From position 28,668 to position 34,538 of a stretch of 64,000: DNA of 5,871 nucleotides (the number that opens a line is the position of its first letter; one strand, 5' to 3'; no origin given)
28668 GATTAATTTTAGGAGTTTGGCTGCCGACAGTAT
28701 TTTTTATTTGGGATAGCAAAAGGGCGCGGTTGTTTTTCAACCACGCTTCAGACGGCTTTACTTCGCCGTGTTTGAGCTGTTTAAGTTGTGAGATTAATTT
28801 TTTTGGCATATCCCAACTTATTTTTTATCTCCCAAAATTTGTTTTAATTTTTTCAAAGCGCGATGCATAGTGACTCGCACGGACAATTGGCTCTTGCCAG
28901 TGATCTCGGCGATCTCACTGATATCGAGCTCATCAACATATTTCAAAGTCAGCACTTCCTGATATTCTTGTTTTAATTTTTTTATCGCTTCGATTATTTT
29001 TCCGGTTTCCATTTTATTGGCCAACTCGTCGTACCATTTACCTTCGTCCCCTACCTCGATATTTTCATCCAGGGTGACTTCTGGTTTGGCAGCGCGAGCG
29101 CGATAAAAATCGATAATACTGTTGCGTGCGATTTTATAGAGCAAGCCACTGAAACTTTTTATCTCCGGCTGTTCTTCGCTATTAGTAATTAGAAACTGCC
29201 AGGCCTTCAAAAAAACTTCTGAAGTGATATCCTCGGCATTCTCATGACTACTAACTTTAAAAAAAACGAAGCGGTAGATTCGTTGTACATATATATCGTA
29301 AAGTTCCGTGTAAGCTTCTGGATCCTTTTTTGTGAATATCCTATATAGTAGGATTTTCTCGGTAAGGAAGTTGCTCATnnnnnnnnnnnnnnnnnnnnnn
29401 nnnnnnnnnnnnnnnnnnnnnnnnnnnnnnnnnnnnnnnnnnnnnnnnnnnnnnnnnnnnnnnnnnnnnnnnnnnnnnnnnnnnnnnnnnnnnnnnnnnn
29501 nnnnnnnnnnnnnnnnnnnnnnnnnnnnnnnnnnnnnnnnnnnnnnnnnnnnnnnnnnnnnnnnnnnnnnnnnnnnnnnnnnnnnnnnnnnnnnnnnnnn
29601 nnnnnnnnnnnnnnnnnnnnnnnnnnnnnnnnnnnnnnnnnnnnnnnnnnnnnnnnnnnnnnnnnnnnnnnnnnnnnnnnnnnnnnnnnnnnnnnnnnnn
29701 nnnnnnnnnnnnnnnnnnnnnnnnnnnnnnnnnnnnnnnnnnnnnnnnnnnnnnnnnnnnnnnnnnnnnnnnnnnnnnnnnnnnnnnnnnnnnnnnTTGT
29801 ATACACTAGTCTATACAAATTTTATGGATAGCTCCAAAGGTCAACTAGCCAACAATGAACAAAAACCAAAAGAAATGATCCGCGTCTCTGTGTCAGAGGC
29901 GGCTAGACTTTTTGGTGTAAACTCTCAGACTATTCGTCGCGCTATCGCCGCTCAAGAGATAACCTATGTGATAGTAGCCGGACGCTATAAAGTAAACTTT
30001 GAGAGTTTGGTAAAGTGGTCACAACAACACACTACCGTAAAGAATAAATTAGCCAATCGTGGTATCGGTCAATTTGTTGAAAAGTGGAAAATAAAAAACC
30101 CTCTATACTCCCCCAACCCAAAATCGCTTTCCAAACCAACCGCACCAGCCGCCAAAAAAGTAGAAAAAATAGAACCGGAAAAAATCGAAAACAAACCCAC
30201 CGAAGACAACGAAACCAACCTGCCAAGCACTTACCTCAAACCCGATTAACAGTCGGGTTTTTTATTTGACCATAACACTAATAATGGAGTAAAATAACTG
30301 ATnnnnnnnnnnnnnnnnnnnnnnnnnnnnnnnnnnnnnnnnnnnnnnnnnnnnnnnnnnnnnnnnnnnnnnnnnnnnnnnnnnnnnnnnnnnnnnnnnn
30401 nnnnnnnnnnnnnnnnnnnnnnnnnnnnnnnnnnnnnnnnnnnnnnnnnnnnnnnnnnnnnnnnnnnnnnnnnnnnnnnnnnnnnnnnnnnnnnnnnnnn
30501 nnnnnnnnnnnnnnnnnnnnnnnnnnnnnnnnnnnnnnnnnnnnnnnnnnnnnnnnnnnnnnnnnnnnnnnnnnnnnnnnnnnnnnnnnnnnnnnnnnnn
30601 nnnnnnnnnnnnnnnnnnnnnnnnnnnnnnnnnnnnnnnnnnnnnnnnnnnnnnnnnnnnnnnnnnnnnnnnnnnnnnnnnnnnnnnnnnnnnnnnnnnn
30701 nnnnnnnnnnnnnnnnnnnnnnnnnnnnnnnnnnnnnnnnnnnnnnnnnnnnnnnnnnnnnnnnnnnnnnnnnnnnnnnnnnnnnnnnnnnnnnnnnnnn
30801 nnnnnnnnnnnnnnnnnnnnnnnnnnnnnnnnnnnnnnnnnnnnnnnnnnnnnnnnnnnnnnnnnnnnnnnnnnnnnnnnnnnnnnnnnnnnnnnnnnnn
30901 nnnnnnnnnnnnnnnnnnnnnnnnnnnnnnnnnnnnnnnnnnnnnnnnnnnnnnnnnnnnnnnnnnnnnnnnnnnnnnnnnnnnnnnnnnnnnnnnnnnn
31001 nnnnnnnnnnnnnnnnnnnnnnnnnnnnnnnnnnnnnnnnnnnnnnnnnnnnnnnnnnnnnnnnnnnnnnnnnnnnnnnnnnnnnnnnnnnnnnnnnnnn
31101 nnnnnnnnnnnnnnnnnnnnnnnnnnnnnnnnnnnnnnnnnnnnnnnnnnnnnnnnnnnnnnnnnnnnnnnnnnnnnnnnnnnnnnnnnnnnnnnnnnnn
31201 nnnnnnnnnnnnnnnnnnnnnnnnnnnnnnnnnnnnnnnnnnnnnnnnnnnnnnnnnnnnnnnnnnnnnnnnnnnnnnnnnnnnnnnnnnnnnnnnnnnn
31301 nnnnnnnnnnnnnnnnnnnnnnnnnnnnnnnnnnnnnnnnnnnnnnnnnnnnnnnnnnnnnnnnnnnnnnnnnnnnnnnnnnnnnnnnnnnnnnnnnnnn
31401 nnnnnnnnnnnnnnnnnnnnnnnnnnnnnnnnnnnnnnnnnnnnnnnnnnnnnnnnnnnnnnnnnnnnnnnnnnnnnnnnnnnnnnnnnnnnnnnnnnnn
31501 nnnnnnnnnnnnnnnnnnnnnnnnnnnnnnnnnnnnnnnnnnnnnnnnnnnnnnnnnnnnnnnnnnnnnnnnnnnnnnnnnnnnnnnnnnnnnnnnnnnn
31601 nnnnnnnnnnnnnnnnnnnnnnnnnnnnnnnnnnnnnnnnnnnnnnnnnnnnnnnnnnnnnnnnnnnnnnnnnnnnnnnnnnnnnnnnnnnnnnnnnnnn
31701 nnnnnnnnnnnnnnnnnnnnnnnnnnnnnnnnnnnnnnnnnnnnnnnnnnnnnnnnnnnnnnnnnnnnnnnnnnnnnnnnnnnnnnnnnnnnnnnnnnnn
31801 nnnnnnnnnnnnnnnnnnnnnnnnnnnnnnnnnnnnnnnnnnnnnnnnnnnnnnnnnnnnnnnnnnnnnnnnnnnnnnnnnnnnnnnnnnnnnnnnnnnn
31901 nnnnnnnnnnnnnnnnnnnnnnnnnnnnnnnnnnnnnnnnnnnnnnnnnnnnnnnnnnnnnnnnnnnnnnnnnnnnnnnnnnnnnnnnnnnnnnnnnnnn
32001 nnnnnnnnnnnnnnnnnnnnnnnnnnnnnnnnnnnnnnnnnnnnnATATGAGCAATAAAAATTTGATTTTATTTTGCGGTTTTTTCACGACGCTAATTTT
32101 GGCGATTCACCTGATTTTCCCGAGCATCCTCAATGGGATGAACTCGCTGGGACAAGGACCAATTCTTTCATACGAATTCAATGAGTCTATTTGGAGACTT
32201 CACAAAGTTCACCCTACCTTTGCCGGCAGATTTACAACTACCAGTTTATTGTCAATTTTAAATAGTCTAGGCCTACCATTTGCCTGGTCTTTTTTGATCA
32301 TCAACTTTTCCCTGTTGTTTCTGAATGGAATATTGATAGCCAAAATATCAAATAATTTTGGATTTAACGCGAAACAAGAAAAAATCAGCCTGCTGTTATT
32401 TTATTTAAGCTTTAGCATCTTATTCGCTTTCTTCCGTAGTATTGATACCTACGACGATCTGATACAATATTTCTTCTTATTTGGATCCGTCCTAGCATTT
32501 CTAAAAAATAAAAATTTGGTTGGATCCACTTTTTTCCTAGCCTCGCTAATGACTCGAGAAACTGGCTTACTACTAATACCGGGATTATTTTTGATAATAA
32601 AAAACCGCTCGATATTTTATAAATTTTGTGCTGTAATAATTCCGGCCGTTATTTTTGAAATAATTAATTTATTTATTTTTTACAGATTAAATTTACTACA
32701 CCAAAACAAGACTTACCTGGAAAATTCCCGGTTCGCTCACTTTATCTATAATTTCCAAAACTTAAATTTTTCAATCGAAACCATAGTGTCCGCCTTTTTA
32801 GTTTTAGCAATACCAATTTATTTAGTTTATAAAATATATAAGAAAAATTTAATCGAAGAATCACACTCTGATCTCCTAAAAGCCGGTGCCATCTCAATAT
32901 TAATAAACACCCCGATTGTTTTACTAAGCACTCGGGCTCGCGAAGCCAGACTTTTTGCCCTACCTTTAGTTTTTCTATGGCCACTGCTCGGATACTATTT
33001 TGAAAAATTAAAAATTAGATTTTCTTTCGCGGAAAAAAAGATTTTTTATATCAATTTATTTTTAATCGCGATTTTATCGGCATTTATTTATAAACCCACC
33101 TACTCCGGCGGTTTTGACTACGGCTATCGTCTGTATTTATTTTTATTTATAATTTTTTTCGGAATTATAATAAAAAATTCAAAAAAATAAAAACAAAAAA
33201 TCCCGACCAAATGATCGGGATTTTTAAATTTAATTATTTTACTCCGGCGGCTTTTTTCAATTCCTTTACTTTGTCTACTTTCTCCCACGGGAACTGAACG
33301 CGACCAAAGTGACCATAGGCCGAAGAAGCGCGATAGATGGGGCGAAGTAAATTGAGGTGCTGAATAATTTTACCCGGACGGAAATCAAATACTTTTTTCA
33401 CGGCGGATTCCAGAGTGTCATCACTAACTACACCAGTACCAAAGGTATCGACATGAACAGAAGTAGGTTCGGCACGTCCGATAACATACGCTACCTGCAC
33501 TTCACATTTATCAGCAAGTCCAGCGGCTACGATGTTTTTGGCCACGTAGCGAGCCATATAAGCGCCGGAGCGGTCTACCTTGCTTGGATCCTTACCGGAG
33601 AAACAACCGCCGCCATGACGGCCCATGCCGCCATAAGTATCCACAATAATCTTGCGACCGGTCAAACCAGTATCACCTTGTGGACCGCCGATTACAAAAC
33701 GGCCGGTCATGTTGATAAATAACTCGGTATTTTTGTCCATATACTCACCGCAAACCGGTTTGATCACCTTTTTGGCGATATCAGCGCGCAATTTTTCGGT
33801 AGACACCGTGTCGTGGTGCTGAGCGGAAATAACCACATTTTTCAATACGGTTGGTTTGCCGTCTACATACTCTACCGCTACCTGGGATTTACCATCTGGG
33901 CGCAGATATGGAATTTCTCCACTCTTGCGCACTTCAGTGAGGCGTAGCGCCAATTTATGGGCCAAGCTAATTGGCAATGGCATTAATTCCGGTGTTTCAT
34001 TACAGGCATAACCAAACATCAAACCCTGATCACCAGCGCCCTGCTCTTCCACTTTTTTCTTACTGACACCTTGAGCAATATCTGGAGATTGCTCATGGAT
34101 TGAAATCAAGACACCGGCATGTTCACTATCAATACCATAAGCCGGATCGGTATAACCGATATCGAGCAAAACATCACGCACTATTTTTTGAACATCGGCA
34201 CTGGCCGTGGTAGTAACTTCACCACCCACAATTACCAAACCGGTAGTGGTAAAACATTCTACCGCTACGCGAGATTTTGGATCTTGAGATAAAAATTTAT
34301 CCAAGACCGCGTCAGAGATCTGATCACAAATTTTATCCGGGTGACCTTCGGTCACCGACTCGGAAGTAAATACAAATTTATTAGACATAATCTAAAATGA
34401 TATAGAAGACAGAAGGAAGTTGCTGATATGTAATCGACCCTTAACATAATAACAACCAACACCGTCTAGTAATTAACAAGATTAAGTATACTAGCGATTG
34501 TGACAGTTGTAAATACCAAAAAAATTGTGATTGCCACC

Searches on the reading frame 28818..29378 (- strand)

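Call 9: search_protein_families(library=pfam, proteins=[window:28818-29378:-], max_evalue=0.001)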
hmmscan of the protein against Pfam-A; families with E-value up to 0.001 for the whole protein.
window:28818-29378:- (186 aa): 3 families
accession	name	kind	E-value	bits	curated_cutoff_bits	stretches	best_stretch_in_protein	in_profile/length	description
PF08281.18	Sigma70_r4_2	-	1.2e-14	54.1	25.7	1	127-178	3-54/54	Sigma-70, region 4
PF04542.20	Sigma70_r2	-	6.8e-11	42.3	24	1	26-96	1-69/71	Sigma-70 region 2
PF04545.22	Sigma70_r4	-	4.8e-09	36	24.1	1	131-180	1-50/50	Sigma-70, region 4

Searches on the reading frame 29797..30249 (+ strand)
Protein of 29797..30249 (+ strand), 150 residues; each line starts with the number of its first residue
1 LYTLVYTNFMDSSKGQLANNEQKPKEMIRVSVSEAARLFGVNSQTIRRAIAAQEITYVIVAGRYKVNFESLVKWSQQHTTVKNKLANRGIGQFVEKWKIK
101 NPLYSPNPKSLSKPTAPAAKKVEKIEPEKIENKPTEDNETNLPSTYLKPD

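Call 46: search_protein_families(library=pfam, proteins=[window:29797-30249:+], max_evalue=0.001)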
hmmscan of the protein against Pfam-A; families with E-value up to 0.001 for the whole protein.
window:29797-30249:+ (150 aa): 1 family
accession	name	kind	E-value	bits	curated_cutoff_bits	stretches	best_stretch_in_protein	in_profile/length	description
PF12728.13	HTH_17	-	8e-07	29.7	27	1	31-77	3-49/51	Helix-turn-helix domain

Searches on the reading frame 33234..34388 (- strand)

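Call 9: search_protein_families(library=pfam, proteins=[window:33234-34388:-], max_evalue=0.001)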
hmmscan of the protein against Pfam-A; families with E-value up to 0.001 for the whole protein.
window:33234-34388:- (384 aa): 3 families
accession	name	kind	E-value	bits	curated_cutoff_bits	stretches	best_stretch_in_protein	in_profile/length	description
PF02773.21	S-AdoMet_synt_C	-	5.6e-69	230.9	25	1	233-370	1-138/138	S-adenosylmethionine synthetase, C-terminal domain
PF02772.21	S-AdoMet_synt_M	-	2.4e-48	163.6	29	1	115-231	1-120/120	S-adenosylmethionine synthetase, central domain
PF00438.25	S-AdoMet_synt_N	-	4.3e-43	146.3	33.1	1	4-102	1-99/99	S-adenosylmethionine synthetase, N-terminal domain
